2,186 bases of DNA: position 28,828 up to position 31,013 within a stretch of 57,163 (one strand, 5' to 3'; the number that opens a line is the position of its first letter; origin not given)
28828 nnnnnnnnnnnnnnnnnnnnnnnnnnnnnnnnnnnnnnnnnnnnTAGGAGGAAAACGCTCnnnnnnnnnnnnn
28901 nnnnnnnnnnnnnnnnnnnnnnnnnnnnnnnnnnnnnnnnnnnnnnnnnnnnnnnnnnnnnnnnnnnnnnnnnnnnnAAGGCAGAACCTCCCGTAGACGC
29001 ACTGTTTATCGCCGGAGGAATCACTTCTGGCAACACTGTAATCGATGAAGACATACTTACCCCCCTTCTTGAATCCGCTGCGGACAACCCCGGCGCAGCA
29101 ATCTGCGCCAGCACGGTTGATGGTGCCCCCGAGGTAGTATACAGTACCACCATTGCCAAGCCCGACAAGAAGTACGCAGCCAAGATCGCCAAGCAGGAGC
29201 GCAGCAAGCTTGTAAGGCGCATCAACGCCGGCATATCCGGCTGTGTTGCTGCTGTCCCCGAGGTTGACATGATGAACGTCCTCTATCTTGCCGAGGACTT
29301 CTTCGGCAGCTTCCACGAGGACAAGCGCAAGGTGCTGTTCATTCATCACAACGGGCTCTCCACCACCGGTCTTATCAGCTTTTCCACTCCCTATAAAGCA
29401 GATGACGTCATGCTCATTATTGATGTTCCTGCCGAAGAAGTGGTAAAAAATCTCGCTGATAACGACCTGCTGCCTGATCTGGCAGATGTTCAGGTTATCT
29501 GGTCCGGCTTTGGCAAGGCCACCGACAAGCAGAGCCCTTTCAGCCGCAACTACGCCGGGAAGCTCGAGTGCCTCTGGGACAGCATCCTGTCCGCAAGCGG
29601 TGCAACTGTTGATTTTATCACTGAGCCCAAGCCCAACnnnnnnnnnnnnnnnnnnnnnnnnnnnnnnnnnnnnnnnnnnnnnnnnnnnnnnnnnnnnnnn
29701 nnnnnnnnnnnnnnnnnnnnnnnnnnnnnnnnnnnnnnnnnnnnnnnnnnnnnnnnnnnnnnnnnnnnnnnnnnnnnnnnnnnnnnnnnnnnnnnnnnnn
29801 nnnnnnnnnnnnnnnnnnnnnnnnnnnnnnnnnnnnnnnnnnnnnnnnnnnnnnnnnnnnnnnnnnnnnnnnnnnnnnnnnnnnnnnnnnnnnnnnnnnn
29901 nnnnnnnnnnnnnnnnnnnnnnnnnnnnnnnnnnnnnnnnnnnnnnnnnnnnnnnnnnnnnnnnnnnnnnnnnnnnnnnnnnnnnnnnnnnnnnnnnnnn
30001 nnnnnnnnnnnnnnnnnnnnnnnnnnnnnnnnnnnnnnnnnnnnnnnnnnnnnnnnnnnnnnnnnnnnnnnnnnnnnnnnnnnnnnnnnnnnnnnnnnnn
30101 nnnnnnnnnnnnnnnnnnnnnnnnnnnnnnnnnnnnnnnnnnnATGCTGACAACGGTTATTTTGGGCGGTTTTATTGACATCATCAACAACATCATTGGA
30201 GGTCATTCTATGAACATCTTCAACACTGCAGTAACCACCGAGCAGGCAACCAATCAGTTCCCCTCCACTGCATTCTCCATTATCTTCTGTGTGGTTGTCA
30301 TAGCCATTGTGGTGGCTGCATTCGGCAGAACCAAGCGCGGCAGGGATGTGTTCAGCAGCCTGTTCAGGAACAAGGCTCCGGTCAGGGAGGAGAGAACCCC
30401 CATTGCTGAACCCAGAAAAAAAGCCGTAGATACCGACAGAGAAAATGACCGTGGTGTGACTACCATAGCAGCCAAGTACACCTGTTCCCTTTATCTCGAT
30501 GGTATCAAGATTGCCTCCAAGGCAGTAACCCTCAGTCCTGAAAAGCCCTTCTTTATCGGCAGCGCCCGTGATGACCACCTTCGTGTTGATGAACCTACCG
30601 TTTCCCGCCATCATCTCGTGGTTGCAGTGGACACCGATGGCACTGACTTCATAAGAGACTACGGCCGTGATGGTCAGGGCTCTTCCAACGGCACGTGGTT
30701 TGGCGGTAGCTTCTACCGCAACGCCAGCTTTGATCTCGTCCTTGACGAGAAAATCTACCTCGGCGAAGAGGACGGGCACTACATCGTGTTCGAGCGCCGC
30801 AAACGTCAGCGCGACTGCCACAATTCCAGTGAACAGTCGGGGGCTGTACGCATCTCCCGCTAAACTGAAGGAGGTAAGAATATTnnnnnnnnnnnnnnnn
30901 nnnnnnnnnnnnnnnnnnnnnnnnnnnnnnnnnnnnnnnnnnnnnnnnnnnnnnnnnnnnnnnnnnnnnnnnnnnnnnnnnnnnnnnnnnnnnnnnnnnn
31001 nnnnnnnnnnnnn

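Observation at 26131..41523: A ~15.4-kb co-directional accessory gene block: unknown genes, OmpA-like lipoprotein, FHA, private SEDS/bPBP pair, LRR-kinase, two PP2C, ClpP paralogue and a TM-less VirD4-like ATPase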

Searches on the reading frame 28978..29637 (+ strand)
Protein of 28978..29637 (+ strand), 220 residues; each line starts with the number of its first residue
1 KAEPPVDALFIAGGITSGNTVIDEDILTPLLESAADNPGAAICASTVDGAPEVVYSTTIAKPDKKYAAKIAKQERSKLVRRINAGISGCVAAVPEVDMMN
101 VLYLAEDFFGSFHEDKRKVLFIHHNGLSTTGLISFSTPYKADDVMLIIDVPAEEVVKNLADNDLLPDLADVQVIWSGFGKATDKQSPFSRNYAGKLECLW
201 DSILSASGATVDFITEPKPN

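Call 102: search_protein_representatives(alignment_id=A8)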
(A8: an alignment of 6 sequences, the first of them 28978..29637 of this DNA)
Query: 6 sequences, 217 profile positions. Proteins with E-value up to 0.001 (for the whole library): 1859; up to 1e-10: 1140; up to 1e-30: 162. The best 150 are listed.
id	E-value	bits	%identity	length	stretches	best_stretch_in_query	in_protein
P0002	2.7e-95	334.4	-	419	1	2-217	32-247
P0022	4.8e-76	271.4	-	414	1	3-217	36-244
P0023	3.1e-72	259.0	-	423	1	4-216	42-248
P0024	7.7e-66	238.1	-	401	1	4-217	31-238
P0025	2.8e-63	229.7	-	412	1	6-215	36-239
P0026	1.3e-62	227.5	-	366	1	3-217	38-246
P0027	2.6e-60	220.0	-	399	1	2-216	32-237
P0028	2.9e-59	216.6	-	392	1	5-217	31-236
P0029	4.0e-56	206.3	-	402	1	3-216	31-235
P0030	1.5e-55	204.5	-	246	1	3-202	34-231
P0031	4.5e-55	202.9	-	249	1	4-200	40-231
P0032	5.3e-54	199.4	-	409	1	3-215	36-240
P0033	2.3e-53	197.3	-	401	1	4-216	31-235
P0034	2.6e-53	197.1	-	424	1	4-216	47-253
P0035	3.8e-53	196.6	-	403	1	3-214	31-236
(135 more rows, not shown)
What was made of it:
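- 28888..30150 (+): Cassette protein D: lipoprotein (invariant lipobox Cys29) with an alpha/beta N-domain of unnamed family and a C-terminal OmpA-like peptidoglycan-binding domain. The N-domain family has 1,859 clusters (call 102).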

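Call 103: find_encoding_contigs(protein=P0022, flank=10000, max_places=3)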
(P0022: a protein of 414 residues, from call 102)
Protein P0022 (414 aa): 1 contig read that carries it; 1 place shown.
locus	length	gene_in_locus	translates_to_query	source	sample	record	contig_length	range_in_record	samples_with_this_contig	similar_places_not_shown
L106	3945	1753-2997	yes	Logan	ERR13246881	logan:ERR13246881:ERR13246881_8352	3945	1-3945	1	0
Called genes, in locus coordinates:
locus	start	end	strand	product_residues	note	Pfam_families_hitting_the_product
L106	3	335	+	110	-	?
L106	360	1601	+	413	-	-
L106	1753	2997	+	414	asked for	PF00691:OmpA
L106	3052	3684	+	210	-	-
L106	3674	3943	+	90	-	?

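Call 104: list_cluster_members(proteins=[P0023, P0024, P0025, P0027, P0028, P0029, P0032, P0033, P0034, P0035])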
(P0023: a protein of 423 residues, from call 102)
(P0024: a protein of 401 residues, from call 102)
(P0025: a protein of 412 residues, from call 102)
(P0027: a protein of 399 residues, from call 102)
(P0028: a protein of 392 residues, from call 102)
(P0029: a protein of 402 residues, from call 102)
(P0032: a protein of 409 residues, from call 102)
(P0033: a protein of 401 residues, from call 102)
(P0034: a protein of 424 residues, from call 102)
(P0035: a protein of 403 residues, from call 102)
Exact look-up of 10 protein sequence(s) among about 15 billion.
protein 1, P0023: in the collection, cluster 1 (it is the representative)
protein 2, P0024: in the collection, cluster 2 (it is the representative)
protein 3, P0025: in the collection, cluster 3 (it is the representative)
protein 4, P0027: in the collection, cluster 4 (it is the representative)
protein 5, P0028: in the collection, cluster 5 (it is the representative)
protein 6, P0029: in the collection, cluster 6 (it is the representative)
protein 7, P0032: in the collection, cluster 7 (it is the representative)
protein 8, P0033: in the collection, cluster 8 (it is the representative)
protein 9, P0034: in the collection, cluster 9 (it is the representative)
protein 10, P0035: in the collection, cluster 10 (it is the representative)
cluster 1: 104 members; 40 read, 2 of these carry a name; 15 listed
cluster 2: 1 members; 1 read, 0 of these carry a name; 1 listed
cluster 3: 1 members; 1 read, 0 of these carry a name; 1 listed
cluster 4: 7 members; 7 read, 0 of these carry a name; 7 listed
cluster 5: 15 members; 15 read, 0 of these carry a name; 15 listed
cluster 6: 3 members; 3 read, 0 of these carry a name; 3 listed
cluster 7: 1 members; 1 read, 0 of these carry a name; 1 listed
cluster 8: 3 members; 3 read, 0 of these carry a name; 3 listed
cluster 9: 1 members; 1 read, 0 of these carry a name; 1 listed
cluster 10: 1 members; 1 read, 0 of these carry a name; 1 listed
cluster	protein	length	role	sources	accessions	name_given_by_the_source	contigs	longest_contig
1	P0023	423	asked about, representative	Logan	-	-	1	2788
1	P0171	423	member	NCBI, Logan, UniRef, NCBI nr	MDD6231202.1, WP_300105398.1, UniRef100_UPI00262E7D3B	MAG: OmpA family protein [Frisingicoccus sp.] | OmpA family protein n=1 Tax=Frisingicoccus sp. TaxID=1918627 RepID=UPI00262E7D3B | OmpA family protein [Frisingicoccus sp.]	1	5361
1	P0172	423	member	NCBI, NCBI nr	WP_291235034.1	OmpA family protein [Frisingicoccus sp.]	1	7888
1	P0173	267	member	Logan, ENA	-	-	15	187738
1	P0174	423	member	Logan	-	-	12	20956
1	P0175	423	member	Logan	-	-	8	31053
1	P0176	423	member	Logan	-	-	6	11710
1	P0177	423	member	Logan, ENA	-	-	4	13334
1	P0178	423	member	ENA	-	-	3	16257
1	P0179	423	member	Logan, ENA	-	-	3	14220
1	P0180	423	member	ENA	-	-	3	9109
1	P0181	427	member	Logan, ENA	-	-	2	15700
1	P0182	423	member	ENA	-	-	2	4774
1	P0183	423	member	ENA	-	-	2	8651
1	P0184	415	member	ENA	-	-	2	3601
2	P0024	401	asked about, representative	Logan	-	-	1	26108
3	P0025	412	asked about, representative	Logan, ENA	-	-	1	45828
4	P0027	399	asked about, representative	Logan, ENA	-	-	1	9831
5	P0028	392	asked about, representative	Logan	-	-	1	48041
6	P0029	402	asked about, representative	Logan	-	-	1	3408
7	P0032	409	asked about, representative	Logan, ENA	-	-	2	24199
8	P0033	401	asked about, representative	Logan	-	-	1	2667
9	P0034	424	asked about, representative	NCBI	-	-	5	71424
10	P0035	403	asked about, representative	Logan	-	-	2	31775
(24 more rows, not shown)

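Call 105: find_encoding_contigs(protein=P0025, flank=10000, max_places=2)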
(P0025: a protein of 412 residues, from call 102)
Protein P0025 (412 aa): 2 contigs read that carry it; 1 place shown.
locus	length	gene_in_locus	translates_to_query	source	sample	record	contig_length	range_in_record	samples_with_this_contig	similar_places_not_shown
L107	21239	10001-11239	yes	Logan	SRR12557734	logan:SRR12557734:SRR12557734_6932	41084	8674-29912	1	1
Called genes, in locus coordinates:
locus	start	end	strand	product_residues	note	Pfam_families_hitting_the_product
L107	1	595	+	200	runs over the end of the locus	PF02698:DUF218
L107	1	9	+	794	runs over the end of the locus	-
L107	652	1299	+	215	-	-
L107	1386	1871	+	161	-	-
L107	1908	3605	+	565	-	-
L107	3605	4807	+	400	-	PF00069:Pkinase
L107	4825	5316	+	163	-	-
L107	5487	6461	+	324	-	PF08238:Sel1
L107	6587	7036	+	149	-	-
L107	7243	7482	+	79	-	PF00684:DnaJ_CXXCXGXG (weak), PF17302:DUF5351 (faint)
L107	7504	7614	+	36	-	-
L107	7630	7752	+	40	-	-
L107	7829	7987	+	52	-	-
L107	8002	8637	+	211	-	-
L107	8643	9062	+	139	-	-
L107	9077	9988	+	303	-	-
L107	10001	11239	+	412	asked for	PF00691:OmpA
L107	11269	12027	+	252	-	PF00149:Metallophos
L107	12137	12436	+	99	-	PF06949:DUF1292 (weak)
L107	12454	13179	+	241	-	-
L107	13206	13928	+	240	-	-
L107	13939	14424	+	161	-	PF08719:NADAR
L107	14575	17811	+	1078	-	PF28553:WH_1, PF28554:DUF8437, PF00176:SNF2-rel_dom, PF04851:ResIII (weak), PF28555:Helicase_dom, PF00271:Helicase_C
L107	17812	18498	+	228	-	-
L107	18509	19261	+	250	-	PF00308:Bac_DnaA, PF01695:IstB_IS21 (weak), PF01637:ATPase_2 (faint), PF00004:AAA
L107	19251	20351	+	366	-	-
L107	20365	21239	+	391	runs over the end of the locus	PF13203:DUF2201_N, PF09967:DUF2201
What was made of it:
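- Closest known: DarT1-NADAR toxin-antitoxin pair. Different: A general NADAR gene also sits near the cassette in L107 (call 105).
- Metallophos plus Pkinase in L107 (call 105).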

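Call 113: search_solved_structures(query=A8, max_evalue=10)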
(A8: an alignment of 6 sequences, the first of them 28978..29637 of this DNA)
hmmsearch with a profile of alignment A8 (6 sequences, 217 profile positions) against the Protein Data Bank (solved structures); distinct sequences matched with E-value up to 10: 7.
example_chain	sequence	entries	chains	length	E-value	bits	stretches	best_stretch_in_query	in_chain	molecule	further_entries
3n54_B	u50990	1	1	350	0.46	13.2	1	78-144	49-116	Spore germination protein B3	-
1pyp_A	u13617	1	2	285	0.73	12.5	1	27-98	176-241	INORGANIC PYROPHOSPHATASE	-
9dd1_A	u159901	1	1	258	0.79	12.4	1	63-128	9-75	Designed allosteric facilitated dissociation switch AS1 T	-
9dcy_A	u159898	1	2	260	0.81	12.4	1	63-128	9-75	Designed allosteric facilitated dissociation switch AS1 H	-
9dcz_A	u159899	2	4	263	0.82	12.4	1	63-128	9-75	Designed allosteric facilitated dissociation switch AS1 H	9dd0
9dcx_A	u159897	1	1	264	0.83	12.4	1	63-128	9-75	Designed allosteric facilitated dissociation switch AS1 H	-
9k97_A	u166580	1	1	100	1.1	12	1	61-108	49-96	Double-stranded RNA-binding protein 2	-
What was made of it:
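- Tried and rejected: The PDB profile search with the lipoprotein N-domain found nothing significant; the best hit was GerBC at E 0.46 (call 113).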

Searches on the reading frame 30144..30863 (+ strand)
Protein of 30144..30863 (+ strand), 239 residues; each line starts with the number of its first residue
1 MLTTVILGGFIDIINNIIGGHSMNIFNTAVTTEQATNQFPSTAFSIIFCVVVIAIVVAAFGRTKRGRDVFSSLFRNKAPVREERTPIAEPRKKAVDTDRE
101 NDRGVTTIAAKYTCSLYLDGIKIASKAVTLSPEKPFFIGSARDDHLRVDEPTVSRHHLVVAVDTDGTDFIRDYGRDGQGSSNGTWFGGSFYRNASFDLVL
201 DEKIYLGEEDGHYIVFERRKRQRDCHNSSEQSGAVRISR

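Call 3: search_protein_families(library=pfam, proteins=[window:30144-30863:+], max_evalue=0.01)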
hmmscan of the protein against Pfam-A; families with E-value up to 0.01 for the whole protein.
window:30144-30863:+ (239 aa): 1 family
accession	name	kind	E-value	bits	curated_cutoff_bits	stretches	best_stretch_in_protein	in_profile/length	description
PF00498.31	FHA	-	7.5e-07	29.9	20.7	1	138-193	3-53/67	FHA domain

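Call 116: search_protein_families(library=padloc, proteins=[window:30144-30863:+], max_evalue=0.001)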
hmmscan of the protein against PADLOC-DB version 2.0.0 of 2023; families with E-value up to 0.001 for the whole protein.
window:30144-30863:+ (239 aa): 0 families
